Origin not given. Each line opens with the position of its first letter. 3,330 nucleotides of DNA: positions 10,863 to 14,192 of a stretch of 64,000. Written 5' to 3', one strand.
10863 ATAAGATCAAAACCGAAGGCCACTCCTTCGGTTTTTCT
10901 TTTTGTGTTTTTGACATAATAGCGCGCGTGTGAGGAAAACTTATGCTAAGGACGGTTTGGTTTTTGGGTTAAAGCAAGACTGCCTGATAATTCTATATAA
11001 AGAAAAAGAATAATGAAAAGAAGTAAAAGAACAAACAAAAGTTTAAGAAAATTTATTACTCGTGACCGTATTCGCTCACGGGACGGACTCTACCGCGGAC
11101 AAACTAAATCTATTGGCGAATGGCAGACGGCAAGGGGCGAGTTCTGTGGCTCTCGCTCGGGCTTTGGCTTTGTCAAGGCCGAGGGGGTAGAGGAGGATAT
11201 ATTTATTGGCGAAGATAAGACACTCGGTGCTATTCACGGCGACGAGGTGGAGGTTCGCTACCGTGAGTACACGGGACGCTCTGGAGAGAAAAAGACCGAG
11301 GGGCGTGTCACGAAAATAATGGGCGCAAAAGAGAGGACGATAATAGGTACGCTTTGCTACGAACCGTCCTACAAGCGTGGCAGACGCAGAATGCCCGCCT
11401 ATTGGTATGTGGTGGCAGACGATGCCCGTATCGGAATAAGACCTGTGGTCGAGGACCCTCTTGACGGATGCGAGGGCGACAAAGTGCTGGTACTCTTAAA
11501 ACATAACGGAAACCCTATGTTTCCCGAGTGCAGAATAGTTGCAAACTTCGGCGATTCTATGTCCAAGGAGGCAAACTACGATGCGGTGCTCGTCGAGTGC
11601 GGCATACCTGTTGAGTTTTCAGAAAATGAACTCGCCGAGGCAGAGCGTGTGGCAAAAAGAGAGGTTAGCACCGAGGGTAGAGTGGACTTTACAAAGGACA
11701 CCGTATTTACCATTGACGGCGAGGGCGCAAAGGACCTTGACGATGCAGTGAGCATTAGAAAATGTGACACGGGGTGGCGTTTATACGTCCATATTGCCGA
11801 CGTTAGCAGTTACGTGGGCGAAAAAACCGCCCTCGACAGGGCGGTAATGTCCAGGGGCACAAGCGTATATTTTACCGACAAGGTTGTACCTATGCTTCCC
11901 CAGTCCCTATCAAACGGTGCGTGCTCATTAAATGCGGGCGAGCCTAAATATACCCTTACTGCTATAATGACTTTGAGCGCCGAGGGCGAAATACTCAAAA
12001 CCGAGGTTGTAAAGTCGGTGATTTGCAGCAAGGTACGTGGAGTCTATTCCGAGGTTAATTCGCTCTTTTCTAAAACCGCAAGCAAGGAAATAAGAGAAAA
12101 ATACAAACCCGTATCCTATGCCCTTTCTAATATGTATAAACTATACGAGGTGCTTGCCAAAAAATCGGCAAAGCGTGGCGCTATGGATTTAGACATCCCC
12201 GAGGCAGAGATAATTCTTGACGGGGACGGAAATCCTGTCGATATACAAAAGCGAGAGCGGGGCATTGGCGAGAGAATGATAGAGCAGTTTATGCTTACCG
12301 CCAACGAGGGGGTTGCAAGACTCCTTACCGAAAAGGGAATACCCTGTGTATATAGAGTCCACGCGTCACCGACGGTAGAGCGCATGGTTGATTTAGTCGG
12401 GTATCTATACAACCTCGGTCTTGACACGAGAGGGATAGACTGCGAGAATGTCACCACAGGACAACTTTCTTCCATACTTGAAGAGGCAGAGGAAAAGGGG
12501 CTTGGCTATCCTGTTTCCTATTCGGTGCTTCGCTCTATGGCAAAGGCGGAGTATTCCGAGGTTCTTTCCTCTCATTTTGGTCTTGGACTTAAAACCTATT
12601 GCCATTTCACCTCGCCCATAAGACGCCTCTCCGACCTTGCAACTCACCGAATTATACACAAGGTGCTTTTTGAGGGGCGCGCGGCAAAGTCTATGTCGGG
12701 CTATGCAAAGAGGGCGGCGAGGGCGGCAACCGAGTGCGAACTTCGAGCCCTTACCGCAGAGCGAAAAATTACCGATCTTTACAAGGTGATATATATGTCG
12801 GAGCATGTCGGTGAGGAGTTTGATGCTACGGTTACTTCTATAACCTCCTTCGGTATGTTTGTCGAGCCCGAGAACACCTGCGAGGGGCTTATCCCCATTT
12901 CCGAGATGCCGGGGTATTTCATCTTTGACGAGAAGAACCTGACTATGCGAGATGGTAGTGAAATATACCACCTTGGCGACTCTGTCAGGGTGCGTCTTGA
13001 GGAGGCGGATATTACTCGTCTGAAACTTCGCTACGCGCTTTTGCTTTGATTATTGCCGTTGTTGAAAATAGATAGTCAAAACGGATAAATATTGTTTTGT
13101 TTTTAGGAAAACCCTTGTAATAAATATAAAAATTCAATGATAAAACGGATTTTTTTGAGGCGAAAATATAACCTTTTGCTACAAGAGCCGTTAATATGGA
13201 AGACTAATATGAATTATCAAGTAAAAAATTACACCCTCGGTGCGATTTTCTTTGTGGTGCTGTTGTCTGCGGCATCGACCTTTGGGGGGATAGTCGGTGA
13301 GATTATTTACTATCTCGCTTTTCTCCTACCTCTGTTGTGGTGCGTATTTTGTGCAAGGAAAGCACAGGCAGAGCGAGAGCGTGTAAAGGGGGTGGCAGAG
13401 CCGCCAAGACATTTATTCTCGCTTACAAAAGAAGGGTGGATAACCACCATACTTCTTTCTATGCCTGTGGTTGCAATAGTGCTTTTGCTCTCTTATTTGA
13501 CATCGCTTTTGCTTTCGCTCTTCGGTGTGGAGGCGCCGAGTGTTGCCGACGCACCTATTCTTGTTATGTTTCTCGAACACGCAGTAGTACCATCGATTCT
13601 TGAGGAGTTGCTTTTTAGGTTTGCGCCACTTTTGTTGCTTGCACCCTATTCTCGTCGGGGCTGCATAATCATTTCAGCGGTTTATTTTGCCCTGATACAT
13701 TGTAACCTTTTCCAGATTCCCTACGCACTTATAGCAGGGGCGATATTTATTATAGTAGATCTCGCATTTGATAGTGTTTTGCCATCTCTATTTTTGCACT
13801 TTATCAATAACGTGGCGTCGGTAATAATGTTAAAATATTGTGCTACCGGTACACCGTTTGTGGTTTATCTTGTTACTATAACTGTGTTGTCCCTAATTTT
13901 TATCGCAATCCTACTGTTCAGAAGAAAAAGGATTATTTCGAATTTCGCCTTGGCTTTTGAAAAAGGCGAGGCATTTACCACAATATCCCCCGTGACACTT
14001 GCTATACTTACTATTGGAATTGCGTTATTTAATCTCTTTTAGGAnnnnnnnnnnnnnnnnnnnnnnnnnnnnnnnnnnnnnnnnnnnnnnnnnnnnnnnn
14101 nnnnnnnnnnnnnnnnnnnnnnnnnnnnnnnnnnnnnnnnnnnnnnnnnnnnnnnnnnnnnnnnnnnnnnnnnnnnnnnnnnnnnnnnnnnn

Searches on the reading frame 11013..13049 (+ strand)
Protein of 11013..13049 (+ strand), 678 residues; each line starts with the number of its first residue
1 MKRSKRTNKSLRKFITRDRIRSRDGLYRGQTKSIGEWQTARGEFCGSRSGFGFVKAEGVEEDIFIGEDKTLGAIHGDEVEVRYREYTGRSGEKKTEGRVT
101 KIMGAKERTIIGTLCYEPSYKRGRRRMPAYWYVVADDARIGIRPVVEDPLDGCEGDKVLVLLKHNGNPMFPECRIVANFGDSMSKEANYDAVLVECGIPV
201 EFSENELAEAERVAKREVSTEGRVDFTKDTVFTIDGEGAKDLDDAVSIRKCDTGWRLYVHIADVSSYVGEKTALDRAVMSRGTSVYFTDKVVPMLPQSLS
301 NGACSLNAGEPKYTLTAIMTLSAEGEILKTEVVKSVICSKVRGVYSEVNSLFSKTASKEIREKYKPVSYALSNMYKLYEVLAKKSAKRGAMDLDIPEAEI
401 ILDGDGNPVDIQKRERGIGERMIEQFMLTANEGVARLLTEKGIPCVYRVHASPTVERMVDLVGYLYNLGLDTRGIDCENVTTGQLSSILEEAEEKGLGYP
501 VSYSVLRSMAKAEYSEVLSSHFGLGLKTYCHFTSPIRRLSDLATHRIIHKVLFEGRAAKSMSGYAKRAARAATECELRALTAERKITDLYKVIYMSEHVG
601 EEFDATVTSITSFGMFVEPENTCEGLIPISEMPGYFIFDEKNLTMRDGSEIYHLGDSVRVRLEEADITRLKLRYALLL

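Call 83: search_protein_families(library=pfam, proteins=[window:11013-13049:+], max_evalue=0.00001)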
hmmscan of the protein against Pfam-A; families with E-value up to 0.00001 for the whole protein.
window:11013-13049:+ (678 aa): 4 families
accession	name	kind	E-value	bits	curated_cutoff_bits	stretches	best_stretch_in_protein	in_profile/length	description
PF00773.25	RNB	-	9.6e-99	331.2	29.3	1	223-553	1-325/326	RNB domain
PF08206.17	OB_RNB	-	5.8e-14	52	24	1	42-101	1-57/58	Ribonuclease B OB domain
PF17876.7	CSD2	-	2.5e-13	50.3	26.2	0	59-107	9-54/74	Cold shock domain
PF00575.29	S1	-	1.3e-09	38.8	22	1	599-669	4-66/74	S1 RNA binding domain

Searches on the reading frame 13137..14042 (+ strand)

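Call 83: search_protein_families(library=pfam, proteins=[window:13137-14042:+], max_evalue=0.00001)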
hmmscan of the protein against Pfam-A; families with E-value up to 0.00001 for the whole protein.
window:13137-14042:+ (301 aa): 1 family
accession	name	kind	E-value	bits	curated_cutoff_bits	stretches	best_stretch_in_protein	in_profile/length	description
PF02517.21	Rce1-like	-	3.9e-12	46.7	22.4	1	141-226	4-92/93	Type II CAAX prenyl endopeptidase Rce1-like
